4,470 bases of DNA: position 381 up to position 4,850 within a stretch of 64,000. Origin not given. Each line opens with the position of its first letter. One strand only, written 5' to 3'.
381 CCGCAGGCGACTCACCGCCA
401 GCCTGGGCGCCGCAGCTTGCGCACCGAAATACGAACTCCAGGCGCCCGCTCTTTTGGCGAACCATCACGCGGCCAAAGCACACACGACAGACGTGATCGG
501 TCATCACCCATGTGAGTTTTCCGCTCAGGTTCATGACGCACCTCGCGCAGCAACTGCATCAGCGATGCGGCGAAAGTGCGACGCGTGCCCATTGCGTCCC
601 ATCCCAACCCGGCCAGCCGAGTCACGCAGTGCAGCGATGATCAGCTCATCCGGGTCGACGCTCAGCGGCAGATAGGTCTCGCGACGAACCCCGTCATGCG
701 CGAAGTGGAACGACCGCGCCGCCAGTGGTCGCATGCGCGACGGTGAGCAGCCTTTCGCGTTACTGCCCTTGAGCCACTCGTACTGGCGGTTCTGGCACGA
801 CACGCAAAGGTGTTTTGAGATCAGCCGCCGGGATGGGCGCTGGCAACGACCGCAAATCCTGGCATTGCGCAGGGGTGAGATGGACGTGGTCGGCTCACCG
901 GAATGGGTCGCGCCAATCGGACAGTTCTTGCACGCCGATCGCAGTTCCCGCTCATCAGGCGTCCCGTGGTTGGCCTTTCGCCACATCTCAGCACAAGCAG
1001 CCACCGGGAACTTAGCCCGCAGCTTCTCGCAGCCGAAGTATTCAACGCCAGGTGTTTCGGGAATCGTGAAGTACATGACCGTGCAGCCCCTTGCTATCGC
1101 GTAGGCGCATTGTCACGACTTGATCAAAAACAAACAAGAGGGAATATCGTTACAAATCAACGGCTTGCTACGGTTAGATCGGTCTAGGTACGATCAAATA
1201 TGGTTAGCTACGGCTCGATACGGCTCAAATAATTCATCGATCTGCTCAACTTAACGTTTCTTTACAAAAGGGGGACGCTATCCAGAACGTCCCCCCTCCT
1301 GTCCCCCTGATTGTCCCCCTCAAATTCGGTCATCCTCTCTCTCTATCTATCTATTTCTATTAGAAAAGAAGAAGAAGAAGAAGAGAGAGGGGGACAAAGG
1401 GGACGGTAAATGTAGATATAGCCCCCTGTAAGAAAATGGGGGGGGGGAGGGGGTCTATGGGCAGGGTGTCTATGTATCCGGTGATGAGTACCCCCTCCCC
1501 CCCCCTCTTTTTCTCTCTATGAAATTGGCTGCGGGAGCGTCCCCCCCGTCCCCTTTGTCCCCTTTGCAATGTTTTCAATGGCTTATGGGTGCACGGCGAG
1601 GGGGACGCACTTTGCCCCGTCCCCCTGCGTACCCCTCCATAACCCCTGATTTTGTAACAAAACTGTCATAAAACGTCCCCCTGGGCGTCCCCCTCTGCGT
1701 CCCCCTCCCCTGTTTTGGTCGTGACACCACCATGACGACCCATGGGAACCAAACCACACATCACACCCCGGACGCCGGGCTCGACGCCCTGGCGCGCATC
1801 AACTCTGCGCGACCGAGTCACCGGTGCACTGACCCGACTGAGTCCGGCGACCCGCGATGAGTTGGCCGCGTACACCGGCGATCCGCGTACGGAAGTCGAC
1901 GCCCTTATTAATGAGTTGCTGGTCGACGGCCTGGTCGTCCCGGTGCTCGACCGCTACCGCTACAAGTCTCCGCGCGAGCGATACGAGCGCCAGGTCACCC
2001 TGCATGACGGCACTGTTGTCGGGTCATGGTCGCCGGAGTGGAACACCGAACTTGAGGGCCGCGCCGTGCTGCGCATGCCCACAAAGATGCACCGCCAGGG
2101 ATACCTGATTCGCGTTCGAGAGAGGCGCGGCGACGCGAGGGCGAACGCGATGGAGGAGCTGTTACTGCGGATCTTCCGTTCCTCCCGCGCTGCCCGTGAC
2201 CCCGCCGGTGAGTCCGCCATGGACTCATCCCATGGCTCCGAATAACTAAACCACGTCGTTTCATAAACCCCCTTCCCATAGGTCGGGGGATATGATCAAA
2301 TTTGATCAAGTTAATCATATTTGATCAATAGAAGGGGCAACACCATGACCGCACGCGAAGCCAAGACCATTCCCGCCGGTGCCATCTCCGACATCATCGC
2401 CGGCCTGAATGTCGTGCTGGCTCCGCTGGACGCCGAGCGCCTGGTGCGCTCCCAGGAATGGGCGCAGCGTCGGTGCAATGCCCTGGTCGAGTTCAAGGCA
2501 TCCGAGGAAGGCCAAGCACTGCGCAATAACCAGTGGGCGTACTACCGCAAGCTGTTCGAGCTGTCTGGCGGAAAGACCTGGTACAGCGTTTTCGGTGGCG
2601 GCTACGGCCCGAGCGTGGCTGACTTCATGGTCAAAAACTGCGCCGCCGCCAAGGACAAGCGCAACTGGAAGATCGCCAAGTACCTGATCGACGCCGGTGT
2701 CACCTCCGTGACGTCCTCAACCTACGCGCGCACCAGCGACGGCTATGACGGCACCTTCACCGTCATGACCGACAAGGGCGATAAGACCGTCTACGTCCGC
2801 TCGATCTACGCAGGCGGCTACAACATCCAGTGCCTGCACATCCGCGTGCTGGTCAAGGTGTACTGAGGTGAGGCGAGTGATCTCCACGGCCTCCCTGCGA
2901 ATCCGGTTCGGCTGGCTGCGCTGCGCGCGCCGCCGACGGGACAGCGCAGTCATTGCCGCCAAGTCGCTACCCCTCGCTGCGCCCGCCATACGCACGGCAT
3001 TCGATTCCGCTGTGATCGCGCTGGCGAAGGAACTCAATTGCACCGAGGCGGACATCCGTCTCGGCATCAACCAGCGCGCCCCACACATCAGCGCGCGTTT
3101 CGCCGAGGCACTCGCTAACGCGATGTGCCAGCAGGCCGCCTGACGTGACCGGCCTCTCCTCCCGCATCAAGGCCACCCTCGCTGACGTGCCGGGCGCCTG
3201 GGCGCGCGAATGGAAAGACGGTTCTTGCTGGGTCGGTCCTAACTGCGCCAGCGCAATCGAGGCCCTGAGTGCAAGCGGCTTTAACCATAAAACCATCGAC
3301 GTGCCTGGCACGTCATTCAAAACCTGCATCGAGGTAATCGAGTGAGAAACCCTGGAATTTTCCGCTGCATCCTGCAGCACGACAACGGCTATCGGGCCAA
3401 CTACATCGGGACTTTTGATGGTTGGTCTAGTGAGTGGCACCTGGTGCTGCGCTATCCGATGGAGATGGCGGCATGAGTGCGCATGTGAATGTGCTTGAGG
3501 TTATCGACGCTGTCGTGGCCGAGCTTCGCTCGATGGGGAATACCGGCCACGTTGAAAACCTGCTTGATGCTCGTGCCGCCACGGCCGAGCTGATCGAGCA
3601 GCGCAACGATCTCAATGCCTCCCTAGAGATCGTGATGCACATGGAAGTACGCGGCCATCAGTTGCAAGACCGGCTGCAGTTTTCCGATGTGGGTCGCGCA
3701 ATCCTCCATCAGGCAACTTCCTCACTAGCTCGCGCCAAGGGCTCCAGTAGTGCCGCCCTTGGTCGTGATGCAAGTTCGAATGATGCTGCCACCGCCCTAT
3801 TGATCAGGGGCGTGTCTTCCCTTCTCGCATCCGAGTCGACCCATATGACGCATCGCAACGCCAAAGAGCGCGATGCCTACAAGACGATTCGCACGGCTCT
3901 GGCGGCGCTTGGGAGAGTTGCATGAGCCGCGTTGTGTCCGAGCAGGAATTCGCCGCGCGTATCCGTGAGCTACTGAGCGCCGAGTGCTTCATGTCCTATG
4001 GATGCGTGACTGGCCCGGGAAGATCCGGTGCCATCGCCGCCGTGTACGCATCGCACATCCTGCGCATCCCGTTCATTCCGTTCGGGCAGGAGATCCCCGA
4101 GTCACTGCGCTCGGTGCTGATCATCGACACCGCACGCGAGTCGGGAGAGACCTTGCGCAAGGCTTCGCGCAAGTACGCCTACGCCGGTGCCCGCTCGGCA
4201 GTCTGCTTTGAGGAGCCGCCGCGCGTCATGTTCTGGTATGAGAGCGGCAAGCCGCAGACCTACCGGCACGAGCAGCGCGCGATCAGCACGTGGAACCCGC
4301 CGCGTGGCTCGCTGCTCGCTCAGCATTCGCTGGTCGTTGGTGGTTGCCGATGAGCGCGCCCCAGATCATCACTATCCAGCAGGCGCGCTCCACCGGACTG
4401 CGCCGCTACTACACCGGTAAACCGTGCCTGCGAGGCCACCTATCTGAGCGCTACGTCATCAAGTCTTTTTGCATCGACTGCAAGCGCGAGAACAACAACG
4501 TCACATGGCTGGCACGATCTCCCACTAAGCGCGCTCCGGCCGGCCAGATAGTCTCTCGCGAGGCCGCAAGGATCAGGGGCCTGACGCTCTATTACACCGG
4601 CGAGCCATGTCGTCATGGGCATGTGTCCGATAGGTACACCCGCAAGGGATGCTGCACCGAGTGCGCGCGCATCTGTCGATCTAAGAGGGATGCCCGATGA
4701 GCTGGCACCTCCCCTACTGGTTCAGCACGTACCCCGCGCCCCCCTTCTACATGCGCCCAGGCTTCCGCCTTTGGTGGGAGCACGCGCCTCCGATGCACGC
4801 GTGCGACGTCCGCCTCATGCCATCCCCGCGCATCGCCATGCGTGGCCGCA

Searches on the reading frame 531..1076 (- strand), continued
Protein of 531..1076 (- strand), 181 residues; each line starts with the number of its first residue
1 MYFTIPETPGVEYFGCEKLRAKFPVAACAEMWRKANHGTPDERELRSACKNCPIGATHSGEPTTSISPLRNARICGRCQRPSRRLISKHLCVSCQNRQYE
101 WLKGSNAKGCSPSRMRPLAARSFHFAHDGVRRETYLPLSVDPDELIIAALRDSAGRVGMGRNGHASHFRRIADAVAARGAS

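Call 58: find_encoding_contigs(protein=P0005, flank=10000, max_places=2)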
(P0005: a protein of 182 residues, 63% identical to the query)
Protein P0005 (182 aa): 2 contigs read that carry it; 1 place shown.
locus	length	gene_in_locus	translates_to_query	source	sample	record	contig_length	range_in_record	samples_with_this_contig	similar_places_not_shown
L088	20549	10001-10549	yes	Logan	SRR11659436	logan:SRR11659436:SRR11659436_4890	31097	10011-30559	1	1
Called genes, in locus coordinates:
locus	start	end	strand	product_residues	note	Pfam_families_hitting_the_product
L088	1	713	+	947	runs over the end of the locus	PF13362:Toprim_3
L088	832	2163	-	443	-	-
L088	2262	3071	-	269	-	-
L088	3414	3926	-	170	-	-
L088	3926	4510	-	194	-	-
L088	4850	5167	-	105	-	-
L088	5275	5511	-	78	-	-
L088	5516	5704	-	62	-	-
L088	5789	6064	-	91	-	-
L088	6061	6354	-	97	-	-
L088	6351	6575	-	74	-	-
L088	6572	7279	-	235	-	-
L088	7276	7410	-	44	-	-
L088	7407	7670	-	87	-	-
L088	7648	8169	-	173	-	-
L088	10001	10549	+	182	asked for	-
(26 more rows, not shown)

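Call 91: predict_structure(alignment_id=A4)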
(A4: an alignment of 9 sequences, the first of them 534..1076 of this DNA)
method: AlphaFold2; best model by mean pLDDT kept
length: 181 residues; sequences in the alignment: 9
mean_pLDDT: 64.9   pTM: 0.39
mean pLDDT of the five models: 64.9, 63.4, 63.1, 59.6, 50.0
residues with pLDDT >= 90: 10; 70-90: 63; 50-70: 66; < 50: 42
segments of 3 or more residues with pLDDT < 50: 67-71, 139-142, 147-149, 151-153, 159-172, 174-181
pLDDT, mean of each block of 10 residues (from residue 1): 89 86 89 79 73 83 58 59 60 70 71 58 55 53 49 47 45 46 41
secondary structure, 60 per line:
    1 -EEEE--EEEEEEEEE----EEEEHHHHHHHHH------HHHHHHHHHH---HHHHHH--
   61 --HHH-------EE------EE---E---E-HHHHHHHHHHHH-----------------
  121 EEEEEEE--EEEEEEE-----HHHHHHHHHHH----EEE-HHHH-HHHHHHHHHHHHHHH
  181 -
elements in order: E2-5 E8-16 E21-24 H25-33 H40-49 H53-58 H92-103 E121-127 E130-136 H142-152 E157-159 H161-164 H166-180

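Call 99: fold_search(model_id=the predicted structure, library=pdb)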
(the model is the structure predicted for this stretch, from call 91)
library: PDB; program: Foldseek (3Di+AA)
matches with E <= 10: 90; with E <= 0.001: 0
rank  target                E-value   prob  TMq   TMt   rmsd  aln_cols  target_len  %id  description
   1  8yb5_A                1.1e+00  0.06  0.14  0.08  16.3       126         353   14  SARS-CoV-2 DMV nsp3-4 pore complex (consensus-pore, C6 symmetry) (released 2024-06-19)
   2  7dma_B                2.1e+00  0.03  0.14  0.23  14.1       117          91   15  Crystal structure of FliM middle domain (46-231) with R49P substitution from Vibro alginolyticus (released 2021-07-07)
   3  1gwn_C                2.4e+00  0.03  0.10  0.10  12.8        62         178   21  The crystal structure of the core domain of RhoE/Rnd3 - a constitutively activated small G protein (released 2002-04-05)
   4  6ex3_D                2.4e+00  0.02  0.12  0.11  15.4       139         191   12  Staphylococcus aureus superoxide dismutase SodA (released 2018-11-21)
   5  6qv9_A                2.8e+00  0.02  0.12  0.11  15.6       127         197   10  Staphylococcus aureus superoxide dismutase SodA double mutant (released 2020-03-25)
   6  2v1x_A                3.4e+00  0.01  0.12  0.07  17.1       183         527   12  Crystal structure of human RECQ-like DNA helicase (released 2007-07-03)
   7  2cls_A                3.6e+00  0.02  0.11  0.11  12.7        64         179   19  The crystal structure of the human RND1 GTPase in the active GTP bound state (released 2006-05-04)
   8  8vga_A                3.6e+00  0.02  0.13  0.08  16.6       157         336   12  Crystal Structure of Guanine Nucleotide-Binding Protein (G Protein) Alpha-1 Subunit from Selaginella moellendorffii in (released 2024-11-06)
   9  8htg_B                3.6e+00  0.01  0.12  0.07  17.8       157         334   10  Crystal structure of Golf in complex with GTP-gamma S and Mg (released 2023-12-20)
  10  8bv5_B                4.0e+00  0.01  0.12  0.08  17.1       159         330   11  Focus refinement of soluble domain of Adenylyl cyclase 8 bound to stimulatory G protein, Forskolin, ATPalphaS, and Ca2 (released 2024-01-17)
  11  2raq_B                4.3e+00  0.03  0.11  0.19  10.2        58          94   21  Crystal structure of the MTH889 protein from Methanothermobacter thermautotrophicus. Northeast Structural Genomics Con (released 2007-10-16)
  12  7czf_F                4.3e+00  0.03  0.13  0.18  16.1        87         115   11  Crystal structure of Kaposi Sarcoma associated herpesvirus (KSHV ) gHgL in complex with the ligand binding domian (LBD (released 2020-10-21)
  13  5usj_B                4.3e+00  0.02  0.11  0.12  13.1        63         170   14  Crystal Structure of human KRAS G12D mutant in complex with GDPNP (released 2017-03-22)
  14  8htg_D                4.5e+00  0.01  0.12  0.07  17.9       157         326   10  Crystal structure of Golf in complex with GTP-gamma S and Mg (released 2023-12-20)
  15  6eg8_I                4.5e+00  0.01  0.12  0.07  18.0       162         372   11  Structure of the GDP-bound Gs heterotrimer (released 2019-06-05)
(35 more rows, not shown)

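Call 103: find_encoding_contigs(protein=P0001, flank=10000, max_places=4)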
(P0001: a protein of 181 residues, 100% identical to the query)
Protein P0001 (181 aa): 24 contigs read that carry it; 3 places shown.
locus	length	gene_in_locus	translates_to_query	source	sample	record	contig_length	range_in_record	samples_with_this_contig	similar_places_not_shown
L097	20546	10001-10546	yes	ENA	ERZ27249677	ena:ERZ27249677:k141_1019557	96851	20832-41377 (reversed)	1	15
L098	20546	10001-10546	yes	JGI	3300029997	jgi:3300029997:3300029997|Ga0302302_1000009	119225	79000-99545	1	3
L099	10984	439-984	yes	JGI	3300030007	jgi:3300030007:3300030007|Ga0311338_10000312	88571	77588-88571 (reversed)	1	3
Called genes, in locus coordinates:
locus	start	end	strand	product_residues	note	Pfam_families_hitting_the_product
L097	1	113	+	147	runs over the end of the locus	PF18909:dGTP_diPhyd_N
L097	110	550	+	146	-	-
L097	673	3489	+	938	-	PF13362:Toprim_3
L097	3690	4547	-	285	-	-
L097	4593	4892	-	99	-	-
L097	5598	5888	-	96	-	-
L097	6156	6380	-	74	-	-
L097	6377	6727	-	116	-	-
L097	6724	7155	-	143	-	-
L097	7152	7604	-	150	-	-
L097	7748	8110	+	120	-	-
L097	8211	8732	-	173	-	-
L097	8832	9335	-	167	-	PF24751:DUF7696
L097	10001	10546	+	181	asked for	-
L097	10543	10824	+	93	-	-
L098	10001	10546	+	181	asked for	-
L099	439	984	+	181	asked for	-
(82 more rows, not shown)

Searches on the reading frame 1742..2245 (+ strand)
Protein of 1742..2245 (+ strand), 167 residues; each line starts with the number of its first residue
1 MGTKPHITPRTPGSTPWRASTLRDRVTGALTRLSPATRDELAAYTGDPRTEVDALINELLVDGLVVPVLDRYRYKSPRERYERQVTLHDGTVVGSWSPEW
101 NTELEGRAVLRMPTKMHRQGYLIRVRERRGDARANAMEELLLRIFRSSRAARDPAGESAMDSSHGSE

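Call 10: search_protein_families(library=pfam, proteins=[window:1742-2245:+], max_evalue=0.01)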
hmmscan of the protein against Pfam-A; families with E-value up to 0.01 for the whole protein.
window:1742-2245:+ (167 aa): 2 families
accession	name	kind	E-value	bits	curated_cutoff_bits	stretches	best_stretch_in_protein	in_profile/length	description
PF24751.1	DUF7696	-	4.1e-09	36.8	27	1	95-146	3-53/55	Family of unknown function (DUF7696)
PF06224.18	AlkZ-like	-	0.00011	22.4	25.9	1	15-71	166-220/329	DNA glycosylase AlkZ-like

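Call 11: search_protein_families(library=phrogs, proteins=[window:1742-2245:+], max_evalue=0.001)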
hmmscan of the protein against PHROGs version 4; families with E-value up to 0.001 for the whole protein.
window:1742-2245:+ (167 aa): 2 families
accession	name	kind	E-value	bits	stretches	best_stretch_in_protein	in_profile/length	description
phrog_11642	-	unknown function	1.5e-13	51.5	1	83-149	9-75/76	-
phrog_1123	-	unknown function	0.00018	22.3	1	24-69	34-80/112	-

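Call 13: search_dna_similar(query=window:1742-2245:+, collection=phages, mode=protein, max_rows=30)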
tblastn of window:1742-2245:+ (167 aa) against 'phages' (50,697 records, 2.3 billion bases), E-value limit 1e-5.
Records with a match: 6; places in all: 6; records where one place covers at least 80% of the query: 0.
Best place of each record, by identity: 60-80% 1; <60% 5.
By first word of the organism name: Bordetella 4; Klebsiella 1; Limnohabitans 1.
By host as written in the record: Bordetella bronchiseptica 2; Bordetella bronchiseptica 4715 2; Klebsiella aerogenes MAO-MM-7 1; Limnohabitans sp. DCL3 1.
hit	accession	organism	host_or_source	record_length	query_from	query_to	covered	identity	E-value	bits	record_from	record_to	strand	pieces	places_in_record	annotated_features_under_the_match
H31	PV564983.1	Bordetella phage PBb001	Bordetella bronchiseptica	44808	86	151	40%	45.7%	4e-7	54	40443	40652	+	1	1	hypothetical protein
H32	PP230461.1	Bordetella phage PY223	Bordetella bronchiseptica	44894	86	151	40%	45.7%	1e-6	53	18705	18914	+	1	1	hypothetical protein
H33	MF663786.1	Bordetella phage vB_BbrM_PHB04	Bordetella bronchiseptica 4715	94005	85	149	39%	43.1%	4e-6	51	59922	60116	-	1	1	hypothetical protein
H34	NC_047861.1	Bordetella phage vB_BbrM_PHB04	Bordetella bronchiseptica 4715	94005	85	149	39%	43.1%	4e-6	51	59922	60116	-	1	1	hypothetical protein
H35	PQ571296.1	Klebsiella phage KA2-1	Klebsiella aerogenes MAO-MM-7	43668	85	149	39%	43.1%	4e-6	51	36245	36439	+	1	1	hypothetical protein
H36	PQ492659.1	Limnohabitans phage DC33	Limnohabitans sp. DCL3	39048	76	113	23%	68.4%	4e-8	57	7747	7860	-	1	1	hypothetical protein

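Call 16: find_related_loci(query=window:1742-2245:+, collection=viral_contigs, flank=6000)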
Query window:1742-2245:+ (167 aa) in viral_contigs; peptide patterns used: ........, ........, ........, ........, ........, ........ (x = any residue, [..] = any of these).
5 stretches matched a pattern, but none encodes a relative of the query by tblastn (E <= 1e-3).

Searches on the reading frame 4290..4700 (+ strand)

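Call 15: search_protein_families(library=phrogs, proteins=[window:4290-4700:+], max_evalue=0.0001)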
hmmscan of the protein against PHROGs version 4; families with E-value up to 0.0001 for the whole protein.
window:4290-4700:+ (136 aa): 4 families
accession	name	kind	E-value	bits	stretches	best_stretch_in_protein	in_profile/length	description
phrog_1081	-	unknown function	2.1e-31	108.8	2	25-70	2-47/67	-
phrog_23777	-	unknown function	2.4e-12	48.1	1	39-70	10-41/75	-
phrog_15231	-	unknown function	4.9e-10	40.9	1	23-69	85-130/138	-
phrog_11472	-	unknown function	2.5e-06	28.6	0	24-70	35-80/81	-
